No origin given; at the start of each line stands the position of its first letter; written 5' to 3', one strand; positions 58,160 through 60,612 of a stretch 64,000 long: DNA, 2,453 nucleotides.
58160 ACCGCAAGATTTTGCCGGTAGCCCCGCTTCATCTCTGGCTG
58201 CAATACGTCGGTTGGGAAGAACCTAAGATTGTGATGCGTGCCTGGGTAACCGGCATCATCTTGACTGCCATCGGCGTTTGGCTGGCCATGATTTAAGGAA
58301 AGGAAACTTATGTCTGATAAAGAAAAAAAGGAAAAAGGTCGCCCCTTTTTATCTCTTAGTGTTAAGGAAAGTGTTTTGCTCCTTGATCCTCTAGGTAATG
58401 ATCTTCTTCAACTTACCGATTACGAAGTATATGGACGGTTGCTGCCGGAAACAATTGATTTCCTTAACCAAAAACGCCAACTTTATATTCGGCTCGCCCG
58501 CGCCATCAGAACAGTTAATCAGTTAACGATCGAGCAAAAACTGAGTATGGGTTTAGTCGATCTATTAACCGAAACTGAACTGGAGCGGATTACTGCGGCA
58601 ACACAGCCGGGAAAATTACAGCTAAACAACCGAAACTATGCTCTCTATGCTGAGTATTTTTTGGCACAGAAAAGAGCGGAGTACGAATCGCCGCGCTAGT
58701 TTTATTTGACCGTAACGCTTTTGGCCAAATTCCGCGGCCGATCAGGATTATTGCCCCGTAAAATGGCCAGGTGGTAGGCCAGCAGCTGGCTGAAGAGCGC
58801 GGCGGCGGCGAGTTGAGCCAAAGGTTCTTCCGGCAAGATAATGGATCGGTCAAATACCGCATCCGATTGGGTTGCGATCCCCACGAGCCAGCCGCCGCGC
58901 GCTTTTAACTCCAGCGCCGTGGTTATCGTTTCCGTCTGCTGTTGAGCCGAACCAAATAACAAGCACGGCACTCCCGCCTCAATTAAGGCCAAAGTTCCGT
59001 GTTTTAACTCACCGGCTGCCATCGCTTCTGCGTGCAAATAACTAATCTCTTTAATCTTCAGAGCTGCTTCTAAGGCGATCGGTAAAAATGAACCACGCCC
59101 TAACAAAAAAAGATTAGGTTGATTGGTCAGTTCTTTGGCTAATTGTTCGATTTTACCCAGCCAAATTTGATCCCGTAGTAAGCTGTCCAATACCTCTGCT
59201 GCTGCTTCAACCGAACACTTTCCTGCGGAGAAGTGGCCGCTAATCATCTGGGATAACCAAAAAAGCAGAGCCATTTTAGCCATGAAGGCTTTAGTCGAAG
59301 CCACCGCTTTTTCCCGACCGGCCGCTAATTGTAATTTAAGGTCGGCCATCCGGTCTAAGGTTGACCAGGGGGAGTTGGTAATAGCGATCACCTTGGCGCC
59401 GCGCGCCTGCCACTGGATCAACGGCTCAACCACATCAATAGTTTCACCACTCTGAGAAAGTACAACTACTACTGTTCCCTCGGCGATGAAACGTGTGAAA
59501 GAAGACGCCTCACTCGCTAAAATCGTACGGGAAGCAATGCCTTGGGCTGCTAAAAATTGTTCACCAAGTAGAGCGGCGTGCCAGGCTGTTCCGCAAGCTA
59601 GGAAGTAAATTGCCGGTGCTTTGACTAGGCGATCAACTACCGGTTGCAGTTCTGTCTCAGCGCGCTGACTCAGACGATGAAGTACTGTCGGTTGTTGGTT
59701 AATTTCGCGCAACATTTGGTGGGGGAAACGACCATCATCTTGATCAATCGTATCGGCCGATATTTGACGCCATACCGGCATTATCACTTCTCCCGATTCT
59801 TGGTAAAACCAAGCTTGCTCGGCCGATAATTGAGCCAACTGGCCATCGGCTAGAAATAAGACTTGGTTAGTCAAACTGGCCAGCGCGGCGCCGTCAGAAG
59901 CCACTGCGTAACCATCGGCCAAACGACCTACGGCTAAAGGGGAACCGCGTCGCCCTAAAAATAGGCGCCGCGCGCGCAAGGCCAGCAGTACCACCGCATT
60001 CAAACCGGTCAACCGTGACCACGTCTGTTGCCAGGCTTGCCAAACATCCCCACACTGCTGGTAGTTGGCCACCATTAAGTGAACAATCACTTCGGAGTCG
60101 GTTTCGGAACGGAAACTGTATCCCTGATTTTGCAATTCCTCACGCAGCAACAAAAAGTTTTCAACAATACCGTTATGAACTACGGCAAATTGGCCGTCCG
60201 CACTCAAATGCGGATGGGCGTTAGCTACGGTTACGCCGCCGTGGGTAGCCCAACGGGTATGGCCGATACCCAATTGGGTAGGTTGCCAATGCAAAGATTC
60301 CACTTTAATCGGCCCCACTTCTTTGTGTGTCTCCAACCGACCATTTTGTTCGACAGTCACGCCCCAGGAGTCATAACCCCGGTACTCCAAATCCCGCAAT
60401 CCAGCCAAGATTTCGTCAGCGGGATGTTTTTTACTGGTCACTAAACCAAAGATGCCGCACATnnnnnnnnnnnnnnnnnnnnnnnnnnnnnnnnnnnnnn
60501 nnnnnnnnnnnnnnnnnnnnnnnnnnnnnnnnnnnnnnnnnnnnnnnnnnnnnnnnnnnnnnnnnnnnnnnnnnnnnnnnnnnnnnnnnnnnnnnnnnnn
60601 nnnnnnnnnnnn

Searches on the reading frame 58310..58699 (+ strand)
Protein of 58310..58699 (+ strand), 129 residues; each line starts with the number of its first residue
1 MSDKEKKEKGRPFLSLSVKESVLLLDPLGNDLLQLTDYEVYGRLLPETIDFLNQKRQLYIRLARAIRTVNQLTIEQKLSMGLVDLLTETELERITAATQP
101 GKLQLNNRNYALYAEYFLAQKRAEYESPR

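Call 14: search_protein_families(library=pfam, proteins=[window:58310-58699:+], max_evalue=1)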
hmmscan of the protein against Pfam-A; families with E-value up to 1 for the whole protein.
window:58310-58699:+ (129 aa): 1 family
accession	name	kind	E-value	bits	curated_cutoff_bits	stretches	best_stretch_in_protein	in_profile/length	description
PF25823.1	Ams2-SPT21_N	-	0.09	13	27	1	62-116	24-77/136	Ams2/SPT21 N-terminal domain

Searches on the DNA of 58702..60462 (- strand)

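Call 29: search_rna_families(sources=[L031, L032, L034], threshold=gathering)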
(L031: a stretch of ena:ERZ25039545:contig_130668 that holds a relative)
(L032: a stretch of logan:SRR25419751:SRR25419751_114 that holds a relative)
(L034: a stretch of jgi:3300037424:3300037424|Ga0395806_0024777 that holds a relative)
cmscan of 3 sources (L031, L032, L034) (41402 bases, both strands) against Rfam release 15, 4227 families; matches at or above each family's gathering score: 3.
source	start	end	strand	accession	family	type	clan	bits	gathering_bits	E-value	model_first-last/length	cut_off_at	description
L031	3466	3546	+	RF00005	tRNA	Gene; tRNA;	CL00001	60.1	29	1.1e-10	1-71/71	no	tRNA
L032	4599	4680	+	RF00005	tRNA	Gene; tRNA;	CL00001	58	29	4.1e-10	1-71/71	no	tRNA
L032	9762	9953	+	RF00234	glmS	Cis-reg; riboswitch;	-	43.9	37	3.9e-07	1-167/167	no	glmS glucosamine-6-phosphate activated ribozyme aptamer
